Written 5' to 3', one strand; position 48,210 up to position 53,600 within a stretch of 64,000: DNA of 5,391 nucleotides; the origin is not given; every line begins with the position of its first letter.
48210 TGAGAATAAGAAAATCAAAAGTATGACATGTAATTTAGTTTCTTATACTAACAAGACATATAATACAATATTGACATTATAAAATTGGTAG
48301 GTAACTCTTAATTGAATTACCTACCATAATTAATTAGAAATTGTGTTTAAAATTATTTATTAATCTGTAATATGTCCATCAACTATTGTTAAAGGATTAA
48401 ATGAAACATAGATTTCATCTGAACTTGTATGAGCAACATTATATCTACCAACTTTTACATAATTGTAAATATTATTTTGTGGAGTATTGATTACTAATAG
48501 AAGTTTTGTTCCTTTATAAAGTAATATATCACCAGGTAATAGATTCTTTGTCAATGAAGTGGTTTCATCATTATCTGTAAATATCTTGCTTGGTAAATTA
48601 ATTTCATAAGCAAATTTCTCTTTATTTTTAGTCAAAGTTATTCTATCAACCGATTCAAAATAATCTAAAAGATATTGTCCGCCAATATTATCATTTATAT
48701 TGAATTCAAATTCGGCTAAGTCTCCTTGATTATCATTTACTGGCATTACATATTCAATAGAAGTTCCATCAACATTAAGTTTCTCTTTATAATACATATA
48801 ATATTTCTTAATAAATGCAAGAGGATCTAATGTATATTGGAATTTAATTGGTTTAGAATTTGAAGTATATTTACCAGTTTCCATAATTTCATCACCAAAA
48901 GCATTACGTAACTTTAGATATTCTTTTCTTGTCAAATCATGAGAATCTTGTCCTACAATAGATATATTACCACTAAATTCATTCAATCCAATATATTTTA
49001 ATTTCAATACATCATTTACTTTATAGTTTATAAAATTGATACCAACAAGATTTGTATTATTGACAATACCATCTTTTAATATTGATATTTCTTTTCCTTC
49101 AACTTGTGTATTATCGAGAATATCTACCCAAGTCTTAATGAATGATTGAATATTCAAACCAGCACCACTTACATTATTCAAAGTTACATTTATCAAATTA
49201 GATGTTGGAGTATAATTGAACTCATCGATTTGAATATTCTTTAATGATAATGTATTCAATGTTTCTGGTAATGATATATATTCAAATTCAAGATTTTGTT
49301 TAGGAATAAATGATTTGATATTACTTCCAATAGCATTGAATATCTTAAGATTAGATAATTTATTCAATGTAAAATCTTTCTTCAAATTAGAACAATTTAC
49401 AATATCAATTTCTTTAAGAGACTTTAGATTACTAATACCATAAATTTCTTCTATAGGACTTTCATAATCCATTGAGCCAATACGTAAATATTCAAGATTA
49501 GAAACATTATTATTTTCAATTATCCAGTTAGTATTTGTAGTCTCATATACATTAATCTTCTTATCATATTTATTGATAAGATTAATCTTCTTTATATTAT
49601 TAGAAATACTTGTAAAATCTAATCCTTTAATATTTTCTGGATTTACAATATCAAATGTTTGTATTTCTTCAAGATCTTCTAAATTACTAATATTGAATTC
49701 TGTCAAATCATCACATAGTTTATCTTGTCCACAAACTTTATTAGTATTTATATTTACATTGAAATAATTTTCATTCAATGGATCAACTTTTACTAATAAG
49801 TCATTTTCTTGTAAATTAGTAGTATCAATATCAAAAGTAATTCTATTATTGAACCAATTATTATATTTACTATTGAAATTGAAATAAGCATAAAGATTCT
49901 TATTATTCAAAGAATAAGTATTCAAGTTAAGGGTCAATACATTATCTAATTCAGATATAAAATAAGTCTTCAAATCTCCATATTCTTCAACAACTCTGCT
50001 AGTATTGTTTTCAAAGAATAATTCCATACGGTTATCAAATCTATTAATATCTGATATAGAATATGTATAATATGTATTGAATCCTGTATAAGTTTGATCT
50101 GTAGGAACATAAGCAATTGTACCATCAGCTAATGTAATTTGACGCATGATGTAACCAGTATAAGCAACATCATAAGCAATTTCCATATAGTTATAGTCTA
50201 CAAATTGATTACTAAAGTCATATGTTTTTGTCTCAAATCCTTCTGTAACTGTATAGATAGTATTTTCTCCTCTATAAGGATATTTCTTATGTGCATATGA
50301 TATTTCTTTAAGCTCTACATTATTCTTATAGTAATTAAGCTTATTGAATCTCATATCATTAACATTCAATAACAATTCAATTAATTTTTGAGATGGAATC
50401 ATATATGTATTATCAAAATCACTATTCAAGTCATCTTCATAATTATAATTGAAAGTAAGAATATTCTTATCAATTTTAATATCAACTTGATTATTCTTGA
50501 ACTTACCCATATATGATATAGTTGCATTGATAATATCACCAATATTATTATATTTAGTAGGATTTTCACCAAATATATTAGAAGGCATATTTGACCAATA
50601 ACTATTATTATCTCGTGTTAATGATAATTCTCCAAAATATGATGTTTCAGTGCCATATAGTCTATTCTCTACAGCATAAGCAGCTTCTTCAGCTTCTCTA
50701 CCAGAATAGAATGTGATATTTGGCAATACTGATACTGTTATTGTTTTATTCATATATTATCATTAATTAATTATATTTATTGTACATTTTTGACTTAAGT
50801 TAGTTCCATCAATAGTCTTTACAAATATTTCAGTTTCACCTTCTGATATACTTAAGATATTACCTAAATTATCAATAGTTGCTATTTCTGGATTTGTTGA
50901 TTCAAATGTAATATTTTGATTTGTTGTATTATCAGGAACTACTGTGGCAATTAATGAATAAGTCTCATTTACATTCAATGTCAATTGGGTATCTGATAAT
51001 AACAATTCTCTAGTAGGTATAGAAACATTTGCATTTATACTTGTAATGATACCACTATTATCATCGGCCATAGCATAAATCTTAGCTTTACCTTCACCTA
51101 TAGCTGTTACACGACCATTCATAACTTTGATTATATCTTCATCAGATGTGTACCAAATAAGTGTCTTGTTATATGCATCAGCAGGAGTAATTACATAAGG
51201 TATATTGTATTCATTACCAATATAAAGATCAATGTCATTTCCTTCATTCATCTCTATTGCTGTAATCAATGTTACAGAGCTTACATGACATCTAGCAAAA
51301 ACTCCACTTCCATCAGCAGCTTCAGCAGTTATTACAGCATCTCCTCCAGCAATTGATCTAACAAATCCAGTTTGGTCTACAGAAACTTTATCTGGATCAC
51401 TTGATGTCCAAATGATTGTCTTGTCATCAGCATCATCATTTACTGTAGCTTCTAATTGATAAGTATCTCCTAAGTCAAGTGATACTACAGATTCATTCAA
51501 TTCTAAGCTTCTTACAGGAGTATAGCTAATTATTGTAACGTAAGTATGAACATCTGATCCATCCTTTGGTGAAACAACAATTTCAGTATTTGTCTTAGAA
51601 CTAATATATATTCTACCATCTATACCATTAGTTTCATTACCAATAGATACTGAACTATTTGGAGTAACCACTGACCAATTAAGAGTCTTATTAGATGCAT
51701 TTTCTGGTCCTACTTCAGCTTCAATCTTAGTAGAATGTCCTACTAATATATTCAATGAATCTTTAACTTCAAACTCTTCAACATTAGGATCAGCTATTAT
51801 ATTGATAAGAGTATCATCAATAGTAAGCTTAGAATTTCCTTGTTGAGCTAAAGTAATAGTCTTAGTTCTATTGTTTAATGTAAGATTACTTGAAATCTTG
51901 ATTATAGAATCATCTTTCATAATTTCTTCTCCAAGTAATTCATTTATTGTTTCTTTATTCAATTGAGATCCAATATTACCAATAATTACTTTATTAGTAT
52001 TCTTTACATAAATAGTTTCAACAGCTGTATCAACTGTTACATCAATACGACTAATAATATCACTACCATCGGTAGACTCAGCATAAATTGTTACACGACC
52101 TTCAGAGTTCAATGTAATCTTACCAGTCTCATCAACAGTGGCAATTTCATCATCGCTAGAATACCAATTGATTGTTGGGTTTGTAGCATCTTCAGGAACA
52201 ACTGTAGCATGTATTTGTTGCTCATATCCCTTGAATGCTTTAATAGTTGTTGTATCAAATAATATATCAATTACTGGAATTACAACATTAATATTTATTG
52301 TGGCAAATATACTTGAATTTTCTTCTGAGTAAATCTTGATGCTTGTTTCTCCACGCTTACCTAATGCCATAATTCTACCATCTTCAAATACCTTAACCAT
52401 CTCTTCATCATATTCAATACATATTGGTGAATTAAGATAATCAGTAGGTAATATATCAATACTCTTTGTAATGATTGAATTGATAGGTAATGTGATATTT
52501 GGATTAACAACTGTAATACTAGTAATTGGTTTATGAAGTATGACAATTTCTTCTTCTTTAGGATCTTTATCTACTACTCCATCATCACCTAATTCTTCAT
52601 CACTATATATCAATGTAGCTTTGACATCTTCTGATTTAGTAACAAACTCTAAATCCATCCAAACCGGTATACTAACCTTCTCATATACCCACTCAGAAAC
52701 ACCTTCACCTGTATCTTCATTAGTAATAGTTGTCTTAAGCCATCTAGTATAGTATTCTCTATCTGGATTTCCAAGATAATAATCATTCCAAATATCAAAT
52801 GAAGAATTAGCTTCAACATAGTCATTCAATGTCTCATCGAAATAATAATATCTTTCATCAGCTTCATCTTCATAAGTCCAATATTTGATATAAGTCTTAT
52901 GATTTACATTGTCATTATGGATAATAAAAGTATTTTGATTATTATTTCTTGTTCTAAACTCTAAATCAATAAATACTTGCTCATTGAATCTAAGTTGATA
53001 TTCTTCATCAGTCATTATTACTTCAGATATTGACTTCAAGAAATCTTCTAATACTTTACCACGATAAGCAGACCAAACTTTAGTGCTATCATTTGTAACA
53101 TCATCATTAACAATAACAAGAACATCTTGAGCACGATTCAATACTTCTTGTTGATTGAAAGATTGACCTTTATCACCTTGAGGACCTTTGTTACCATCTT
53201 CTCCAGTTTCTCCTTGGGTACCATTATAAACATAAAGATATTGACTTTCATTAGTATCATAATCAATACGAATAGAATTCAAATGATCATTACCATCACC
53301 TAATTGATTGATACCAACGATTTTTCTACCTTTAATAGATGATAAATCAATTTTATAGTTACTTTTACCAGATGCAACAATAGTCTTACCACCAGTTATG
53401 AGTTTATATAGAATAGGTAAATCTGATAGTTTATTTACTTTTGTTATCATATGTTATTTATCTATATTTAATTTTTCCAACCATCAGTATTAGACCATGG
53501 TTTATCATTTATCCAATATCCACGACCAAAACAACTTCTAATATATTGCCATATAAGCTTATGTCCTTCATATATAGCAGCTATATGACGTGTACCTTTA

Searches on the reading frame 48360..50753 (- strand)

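Call 10: search_protein_families(library=pfam, proteins=[window:48360-50753:-], max_evalue=0.001)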
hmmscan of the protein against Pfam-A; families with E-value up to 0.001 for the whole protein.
window:48360-50753:- (797 aa): 1 family
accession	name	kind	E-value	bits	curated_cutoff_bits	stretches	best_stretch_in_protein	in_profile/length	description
PF23952.1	LRR_EndoS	-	1.2e-05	26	27.9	1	432-522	33-107/116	Endo-beta-N-acetylglucosaminidase EndoS LRR domain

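Call 11: search_protein_families(library=phrogs, proteins=[window:48360-50753:-], max_evalue=0.00001)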
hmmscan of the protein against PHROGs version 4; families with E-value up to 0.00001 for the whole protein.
window:48360-50753:- (797 aa): 0 families

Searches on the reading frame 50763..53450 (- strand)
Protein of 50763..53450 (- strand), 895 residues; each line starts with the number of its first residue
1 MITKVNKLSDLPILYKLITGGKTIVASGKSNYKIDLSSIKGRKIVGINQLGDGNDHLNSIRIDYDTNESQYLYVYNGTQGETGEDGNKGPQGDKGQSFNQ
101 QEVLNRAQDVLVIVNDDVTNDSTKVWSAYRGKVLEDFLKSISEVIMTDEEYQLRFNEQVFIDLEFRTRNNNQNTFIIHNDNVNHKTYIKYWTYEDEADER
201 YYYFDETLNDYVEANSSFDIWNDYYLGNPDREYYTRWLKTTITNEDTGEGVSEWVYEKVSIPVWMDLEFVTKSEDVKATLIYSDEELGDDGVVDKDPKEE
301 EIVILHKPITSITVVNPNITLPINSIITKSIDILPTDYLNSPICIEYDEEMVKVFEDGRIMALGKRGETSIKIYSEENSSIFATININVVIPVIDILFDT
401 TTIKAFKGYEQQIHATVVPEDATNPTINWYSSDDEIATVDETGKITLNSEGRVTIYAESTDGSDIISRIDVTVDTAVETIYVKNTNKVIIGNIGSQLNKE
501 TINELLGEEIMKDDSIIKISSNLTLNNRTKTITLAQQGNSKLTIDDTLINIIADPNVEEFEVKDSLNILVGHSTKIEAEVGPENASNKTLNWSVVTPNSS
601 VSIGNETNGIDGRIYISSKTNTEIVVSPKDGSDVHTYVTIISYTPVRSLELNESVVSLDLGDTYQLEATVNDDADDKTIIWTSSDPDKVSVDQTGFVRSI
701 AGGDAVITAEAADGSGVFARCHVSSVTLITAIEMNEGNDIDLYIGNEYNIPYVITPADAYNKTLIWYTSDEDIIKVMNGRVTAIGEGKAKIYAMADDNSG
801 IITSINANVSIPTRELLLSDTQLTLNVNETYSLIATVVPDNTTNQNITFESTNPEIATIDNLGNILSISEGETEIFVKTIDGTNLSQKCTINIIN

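Call 10: search_protein_families(library=pfam, proteins=[window:50763-53450:-], max_evalue=0.001)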
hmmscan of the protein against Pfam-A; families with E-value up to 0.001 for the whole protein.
window:50763-53450:- (895 aa): 4 families
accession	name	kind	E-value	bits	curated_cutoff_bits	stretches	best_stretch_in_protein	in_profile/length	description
PF02368.24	Big_2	-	5.6e-41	138.8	22.8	4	407-463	16-72/79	Bacterial Ig-like domain (group 2)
PF21764.3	Invasin_D4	-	1.1e-06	29.4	27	0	672-705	33-65/88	Invasin, domain 4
PF22359.2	Big-like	-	1.3e-05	25.8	27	0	846-893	2-46/48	Bacterial Ig-like domain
PF21461.3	HL_N-beta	-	8.5e-05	22.7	27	0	844-885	11-50/57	Hyaluronate lyase, N-terminal beta-sheet domain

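Call 11: search_protein_families(library=phrogs, proteins=[window:50763-53450:-], max_evalue=0.00001)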
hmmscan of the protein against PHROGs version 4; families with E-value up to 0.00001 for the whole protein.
window:50763-53450:- (895 aa): 17 families
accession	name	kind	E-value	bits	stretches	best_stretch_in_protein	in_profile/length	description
phrog_215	-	head and packaging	3.2e-64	218.8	3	726-884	220-383/491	structural protein with Ig domain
phrog_341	-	tail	1.3e-50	172.4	4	390-476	64-150/154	major tail protein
phrog_10059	-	unknown function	1.7e-48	166.1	3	813-894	184-262/345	-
phrog_28902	-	tail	4.2e-34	118.8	2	673-884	57-274/709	major tail protein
phrog_885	-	tail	4.4e-28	99.2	2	818-883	211-276/338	major tail protein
phrog_35892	-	unknown function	8.5e-27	94.2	3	560-726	643-809/1181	-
phrog_41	-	tail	8.4e-25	88.8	1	808-892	155-241/245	major tail protein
phrog_1280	-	other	7.1e-24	85.7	1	644-715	163-235/248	Ig domain containing protein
phrog_22121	-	unknown function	1.2e-22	80.8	3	397-535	492-625/765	-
phrog_14417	-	tail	7.5e-20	71.2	1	780-892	260-371/1005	tail fiber protein; host specificity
phrog_853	-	tail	3.9e-18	66.5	0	367-467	135-241/254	major tail protein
phrog_290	-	tail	1.5e-14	55.1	1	637-711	323-398/411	minor tail protein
phrog_3575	-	tail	1.7e-13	51.3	0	399-471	385-457/461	major tail protein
phrog_11922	-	tail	1e-11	45.2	0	752-880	416-547/870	tail protein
phrog_88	-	tail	8.3e-09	36.2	0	822-879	231-287/291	major tail protein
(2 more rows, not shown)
